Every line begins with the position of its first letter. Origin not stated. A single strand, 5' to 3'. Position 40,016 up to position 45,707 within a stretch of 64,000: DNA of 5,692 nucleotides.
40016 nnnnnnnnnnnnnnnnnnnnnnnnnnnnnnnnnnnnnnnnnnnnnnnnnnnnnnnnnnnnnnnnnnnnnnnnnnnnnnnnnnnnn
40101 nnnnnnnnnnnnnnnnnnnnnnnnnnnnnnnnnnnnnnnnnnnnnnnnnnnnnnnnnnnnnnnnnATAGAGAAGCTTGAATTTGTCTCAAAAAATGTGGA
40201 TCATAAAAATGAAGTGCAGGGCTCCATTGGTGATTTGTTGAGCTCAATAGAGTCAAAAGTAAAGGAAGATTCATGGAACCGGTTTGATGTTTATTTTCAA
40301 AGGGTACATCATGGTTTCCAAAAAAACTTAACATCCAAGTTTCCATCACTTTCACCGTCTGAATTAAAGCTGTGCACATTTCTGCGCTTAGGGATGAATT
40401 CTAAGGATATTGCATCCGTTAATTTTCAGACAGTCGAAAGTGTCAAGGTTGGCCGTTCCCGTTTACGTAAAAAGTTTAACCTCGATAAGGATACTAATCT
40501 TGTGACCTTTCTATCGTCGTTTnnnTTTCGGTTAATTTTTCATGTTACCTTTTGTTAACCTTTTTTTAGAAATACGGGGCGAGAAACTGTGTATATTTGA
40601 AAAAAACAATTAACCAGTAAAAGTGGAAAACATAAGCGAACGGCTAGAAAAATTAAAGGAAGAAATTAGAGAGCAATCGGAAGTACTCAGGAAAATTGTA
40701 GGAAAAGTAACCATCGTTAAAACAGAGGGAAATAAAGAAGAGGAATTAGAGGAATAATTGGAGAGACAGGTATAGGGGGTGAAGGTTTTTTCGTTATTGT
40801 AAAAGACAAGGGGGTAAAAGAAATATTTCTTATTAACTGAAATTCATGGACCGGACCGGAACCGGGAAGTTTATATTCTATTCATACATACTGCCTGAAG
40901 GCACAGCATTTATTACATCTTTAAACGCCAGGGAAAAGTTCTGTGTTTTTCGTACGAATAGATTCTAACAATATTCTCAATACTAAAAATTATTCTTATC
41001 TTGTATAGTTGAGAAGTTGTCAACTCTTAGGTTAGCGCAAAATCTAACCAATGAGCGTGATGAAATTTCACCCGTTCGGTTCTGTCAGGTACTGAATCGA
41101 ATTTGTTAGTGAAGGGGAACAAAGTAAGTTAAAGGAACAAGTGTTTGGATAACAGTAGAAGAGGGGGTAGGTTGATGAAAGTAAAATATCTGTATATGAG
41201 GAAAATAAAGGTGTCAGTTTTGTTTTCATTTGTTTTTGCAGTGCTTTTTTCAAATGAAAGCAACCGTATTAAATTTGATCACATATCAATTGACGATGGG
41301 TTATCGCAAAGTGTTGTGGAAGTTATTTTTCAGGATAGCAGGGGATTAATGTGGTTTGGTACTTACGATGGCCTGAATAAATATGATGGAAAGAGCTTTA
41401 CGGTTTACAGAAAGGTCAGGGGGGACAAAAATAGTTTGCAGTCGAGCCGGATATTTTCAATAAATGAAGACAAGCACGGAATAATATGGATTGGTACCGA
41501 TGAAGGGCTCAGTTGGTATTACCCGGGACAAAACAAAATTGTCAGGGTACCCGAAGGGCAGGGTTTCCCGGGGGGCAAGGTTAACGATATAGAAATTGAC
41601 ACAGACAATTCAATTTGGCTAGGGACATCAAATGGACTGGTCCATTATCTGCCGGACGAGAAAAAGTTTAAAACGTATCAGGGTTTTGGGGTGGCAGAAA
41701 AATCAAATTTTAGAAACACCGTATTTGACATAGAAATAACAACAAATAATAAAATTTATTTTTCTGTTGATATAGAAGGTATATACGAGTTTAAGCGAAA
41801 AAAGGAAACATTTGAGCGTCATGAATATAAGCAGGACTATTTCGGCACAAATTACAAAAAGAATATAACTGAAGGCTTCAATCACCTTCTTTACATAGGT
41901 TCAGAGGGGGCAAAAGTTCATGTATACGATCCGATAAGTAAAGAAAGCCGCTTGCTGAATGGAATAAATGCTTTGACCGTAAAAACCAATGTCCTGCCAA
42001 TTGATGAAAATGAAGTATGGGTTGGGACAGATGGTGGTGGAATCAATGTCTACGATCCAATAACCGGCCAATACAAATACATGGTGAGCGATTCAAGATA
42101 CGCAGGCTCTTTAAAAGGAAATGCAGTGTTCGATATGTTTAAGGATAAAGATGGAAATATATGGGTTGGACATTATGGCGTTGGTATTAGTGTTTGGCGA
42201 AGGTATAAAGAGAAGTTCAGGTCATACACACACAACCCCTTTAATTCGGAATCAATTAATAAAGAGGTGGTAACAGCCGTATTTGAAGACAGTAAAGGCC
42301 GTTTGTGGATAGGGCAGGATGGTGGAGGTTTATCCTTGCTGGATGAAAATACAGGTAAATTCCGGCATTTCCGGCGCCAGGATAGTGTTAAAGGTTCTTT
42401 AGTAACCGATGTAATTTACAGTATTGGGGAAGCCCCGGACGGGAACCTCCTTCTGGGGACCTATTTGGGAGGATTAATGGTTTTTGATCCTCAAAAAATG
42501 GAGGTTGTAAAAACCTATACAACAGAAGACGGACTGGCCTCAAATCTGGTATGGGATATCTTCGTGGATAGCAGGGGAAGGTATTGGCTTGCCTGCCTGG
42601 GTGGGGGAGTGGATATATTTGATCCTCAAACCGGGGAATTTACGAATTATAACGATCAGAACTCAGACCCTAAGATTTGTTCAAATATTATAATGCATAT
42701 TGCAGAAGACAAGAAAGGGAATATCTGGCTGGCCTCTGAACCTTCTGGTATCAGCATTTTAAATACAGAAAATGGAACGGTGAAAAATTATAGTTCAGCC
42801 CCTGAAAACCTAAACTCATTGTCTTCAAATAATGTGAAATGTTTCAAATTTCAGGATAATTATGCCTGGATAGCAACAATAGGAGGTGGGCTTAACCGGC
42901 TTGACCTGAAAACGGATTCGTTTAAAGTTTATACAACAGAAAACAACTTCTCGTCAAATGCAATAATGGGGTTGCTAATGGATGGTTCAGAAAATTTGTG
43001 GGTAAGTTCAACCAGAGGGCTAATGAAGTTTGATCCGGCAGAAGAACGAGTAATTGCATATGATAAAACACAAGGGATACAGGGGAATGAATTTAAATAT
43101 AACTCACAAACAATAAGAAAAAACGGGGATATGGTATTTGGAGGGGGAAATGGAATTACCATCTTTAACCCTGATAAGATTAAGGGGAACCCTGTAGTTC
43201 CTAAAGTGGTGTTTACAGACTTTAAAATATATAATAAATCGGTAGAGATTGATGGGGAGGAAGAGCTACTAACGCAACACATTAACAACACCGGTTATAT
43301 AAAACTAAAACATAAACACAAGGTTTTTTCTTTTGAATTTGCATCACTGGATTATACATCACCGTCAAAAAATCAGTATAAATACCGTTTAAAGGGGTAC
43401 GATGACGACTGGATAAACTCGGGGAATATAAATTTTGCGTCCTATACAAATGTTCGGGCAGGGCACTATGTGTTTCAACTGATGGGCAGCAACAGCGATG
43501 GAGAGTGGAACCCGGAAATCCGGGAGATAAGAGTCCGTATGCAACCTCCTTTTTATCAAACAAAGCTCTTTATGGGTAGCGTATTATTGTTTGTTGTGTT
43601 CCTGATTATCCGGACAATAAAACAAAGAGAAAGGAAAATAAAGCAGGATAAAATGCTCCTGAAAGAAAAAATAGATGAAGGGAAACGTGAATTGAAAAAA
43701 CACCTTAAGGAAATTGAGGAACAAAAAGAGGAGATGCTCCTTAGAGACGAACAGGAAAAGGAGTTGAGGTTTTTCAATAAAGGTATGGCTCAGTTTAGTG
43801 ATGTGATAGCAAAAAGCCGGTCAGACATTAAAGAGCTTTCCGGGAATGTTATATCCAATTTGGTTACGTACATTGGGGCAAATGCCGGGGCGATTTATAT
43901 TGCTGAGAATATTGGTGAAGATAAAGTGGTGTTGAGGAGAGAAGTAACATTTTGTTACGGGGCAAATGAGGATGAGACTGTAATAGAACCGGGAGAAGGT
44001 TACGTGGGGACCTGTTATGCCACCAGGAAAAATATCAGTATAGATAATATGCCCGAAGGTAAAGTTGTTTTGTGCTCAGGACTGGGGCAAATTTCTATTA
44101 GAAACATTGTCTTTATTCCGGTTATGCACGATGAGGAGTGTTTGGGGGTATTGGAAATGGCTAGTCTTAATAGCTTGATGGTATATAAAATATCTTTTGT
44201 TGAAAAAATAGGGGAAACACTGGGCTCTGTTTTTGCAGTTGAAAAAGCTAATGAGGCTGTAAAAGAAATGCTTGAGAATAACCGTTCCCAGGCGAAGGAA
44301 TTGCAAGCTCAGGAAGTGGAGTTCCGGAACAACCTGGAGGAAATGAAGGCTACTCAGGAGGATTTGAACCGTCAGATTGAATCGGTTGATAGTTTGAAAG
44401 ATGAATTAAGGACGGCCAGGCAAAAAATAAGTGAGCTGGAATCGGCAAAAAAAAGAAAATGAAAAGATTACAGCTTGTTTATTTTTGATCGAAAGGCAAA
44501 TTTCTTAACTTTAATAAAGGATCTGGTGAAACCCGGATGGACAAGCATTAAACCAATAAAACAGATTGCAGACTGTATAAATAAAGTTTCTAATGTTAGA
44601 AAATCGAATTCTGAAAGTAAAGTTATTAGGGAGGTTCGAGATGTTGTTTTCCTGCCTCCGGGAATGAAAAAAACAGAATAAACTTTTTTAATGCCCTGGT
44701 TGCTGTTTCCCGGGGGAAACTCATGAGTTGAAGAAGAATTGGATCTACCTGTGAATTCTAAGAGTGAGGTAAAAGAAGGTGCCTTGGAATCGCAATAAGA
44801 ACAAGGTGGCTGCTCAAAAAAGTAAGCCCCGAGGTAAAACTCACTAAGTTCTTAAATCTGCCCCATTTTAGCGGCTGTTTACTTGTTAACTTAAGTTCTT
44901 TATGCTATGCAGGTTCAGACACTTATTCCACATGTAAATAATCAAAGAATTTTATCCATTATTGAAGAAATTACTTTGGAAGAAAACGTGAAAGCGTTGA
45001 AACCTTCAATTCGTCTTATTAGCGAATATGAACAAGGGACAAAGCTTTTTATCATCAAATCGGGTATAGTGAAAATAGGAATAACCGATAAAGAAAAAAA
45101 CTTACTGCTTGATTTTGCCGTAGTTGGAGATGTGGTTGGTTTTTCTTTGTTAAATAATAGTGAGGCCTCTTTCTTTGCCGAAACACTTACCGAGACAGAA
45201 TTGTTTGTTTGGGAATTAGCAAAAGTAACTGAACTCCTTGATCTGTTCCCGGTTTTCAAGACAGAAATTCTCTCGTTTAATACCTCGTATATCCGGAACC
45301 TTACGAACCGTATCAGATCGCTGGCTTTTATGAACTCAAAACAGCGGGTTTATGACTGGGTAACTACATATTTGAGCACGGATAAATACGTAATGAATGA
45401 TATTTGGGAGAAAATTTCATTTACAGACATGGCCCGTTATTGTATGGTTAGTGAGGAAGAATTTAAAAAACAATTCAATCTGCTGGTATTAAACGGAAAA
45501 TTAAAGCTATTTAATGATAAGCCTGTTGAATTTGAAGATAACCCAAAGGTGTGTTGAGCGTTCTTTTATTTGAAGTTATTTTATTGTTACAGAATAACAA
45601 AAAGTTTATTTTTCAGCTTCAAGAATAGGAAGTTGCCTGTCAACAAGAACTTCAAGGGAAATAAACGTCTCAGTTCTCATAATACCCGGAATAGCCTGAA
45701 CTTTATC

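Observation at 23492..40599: Six copies of a fixed-geometry operator-promoter cassette link the T9SS surface-protein island to an embedded REC-LuxR regulator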

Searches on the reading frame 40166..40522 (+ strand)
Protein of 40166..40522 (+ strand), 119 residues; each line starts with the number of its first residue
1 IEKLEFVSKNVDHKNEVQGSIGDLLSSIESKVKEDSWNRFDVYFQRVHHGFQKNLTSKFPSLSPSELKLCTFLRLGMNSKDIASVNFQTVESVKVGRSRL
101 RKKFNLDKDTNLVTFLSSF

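Call 59: search_solved_structures(query=A3, max_evalue=1, show_alignments=2)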
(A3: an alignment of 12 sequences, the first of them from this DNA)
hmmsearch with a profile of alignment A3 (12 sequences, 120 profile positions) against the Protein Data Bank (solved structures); distinct sequences matched with E-value up to 1: 27.
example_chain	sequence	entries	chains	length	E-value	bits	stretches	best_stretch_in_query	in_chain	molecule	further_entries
1zlj_A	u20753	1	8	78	0.0013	21.9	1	62-118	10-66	Dormancy Survival Regulator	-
5f64_A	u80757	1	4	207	0.0013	21.9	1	47-116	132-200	Positive transcription regulator EvgA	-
8zwn_A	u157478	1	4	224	0.0015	21.7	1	48-116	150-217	DNA-binding transcriptional activator EvgA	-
1zlk_A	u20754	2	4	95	0.0022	21.2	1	62-118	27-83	Dormancy Survival Regulator | TWO COMPONENT TRANSCRIPTIONAL REGULATORY PROTEIN DEVR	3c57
7ve4_A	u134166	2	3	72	0.0023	21.1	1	58-113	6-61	DNA-binding response regulator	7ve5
2rnj_A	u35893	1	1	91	0.0029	20.8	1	55-113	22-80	Response regulator protein vraR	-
4gvp_A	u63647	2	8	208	0.0036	20.5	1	25-112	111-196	Response regulator protein vraR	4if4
7ve6_A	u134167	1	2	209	0.0036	20.5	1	25-112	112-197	Response regulator protein VraR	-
3clo_A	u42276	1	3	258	0.0047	20.1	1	64-110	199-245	Transcriptional regulator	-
8a5r_AAA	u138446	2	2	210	0.006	19.8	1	62-114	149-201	Light-activated DNA-binding protein EL222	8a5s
3p7n_A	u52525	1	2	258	0.0088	19.2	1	62-114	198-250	Sensor histidine kinase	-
4wt0_B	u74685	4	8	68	0.0089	19.2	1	62-113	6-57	Response regulator receiver domain protein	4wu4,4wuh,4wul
4wsz_A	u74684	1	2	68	0.01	19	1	62-113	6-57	Response regulator receiver domain protein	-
3c3w_A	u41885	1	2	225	0.011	18.9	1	62-118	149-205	TWO COMPONENT TRANSCRIPTIONAL REGULATORY PROTEIN DEVR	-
2mq8_A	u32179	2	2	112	0.025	17.8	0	27-65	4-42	De novo designed protein LFR1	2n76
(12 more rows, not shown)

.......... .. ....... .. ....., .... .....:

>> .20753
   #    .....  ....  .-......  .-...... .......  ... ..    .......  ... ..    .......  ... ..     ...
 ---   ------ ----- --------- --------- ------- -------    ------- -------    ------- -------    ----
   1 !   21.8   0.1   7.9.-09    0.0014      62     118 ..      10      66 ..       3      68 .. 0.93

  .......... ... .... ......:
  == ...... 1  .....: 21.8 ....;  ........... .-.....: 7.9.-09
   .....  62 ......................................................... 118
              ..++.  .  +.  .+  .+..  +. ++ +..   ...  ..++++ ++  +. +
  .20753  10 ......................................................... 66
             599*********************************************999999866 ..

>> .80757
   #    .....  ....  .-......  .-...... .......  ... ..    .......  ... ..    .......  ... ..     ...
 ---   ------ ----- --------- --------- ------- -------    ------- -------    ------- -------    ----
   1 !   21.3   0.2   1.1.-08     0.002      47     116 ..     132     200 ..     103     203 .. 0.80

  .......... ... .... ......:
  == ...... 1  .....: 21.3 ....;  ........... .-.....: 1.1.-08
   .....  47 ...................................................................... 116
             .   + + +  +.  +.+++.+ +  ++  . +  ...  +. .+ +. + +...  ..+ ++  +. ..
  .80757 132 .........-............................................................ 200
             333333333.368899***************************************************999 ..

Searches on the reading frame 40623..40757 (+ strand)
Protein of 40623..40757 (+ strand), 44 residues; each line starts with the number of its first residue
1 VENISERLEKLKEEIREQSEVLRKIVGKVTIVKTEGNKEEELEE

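Call 36: search_protein_families(library=ncbifam, proteins=[window:40623-40757:+], max_evalue=0.01)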
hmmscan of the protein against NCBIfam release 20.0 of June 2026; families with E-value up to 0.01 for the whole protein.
window:40623-40757:+ (44 aa): 0 families

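Call 70: search_protein_families(library=pfam, proteins=[window:40623-40757:+], max_evalue=1)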
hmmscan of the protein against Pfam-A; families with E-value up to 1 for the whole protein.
window:40623-40757:+ (44 aa): 0 families

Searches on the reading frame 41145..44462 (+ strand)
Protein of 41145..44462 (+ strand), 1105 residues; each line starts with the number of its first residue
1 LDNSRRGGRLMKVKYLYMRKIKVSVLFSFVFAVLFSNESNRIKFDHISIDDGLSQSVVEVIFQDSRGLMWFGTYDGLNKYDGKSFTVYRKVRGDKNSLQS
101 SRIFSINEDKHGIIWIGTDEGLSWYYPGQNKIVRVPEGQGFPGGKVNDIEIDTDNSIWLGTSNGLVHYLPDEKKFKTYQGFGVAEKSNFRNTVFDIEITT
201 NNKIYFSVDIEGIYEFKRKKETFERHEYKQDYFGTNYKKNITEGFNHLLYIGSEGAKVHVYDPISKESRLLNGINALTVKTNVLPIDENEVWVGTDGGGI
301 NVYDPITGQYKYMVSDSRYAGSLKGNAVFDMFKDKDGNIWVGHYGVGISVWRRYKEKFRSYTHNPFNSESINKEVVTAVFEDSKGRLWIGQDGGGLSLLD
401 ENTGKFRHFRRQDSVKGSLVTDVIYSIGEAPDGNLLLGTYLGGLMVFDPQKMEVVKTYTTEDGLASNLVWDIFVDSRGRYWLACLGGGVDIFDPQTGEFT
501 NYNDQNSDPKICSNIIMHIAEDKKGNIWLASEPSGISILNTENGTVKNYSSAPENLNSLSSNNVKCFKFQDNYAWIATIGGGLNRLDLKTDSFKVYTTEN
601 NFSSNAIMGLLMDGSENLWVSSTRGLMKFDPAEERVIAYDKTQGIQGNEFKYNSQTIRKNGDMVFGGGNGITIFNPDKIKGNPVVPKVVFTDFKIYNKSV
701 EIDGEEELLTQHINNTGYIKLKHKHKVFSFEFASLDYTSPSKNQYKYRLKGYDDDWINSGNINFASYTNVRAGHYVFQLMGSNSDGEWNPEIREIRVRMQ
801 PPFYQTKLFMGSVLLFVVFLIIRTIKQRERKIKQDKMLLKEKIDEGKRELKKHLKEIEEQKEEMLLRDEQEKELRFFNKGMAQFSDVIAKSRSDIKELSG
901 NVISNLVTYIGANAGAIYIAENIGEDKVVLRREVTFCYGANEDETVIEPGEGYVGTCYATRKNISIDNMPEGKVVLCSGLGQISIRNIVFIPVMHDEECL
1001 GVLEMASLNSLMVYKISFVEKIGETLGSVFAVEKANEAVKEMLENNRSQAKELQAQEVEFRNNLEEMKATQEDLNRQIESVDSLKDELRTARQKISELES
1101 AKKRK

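Call 7: search_protein_families(library=pfam, proteins=[window:41145-44462:+], max_evalue=0.01)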
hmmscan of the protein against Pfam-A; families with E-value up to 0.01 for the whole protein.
window:41145-44462:+ (1105 aa): 8 families
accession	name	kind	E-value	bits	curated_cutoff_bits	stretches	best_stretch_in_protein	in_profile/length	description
PF07494.17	Reg_prop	-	1.9e-39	129.1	20.4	3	322-345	1-24/24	Two component regulator propeller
PF07495.19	Y_Y_Y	-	1.9e-17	63.3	26.6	1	736-797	1-62/65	Y_Y_Y domain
PF08450.18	SGL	-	5.8e-10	39.6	26.3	0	246-345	12-105/246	SMP-30/Gluconolactonase/LRE-like region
PF13185.12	GAF_2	-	8.3e-09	36.2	28.6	1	894-1009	3-112/136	GAF domain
PF01590.32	GAF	-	4.6e-06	27.6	22.4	1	895-1023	2-126/133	GAF domain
PF23748.1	Beta-prop_LRRK2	-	2e-05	24.2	26.9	0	367-404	267-304/359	LRRK2 beta propeller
PF24807.1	WD40_CDC20-Fz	-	0.00011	22.1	200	0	246-309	63-124/292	CDC20/Fizzy WD40 domain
PF15533.11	Ntox33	-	0.0019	19.1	28.4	0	328-342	35-49/65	Bacterial toxin 33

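Call 36: search_protein_families(library=ncbifam, proteins=[window:41145-44462:+], max_evalue=0.01)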
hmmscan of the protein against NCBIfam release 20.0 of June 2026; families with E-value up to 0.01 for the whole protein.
window:41145-44462:+ (1105 aa): 2 families
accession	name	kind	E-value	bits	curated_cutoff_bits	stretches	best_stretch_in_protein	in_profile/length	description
NF052228.1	T9SS_PorZ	equivalog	4.2e-27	94.9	260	5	42-209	468-653/757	type IX secretion system anionic LPS delivery protein PorZ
TIGR04527.1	mycoplas_twoTM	subfamily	0.0031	17.2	125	0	823-892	64-133/248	MG_279/MG_280 family protein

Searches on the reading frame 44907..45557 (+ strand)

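Call 7: search_protein_families(library=pfam, proteins=[window:44907-45557:+], max_evalue=0.01)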
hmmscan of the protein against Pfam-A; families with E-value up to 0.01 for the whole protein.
window:44907-45557:+ (216 aa): 1 family
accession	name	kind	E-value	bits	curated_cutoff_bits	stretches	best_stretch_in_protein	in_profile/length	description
PF00027.35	cNMP_binding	-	1.1e-08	35.3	27.5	1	31-112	4-87/89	Cyclic nucleotide-binding domain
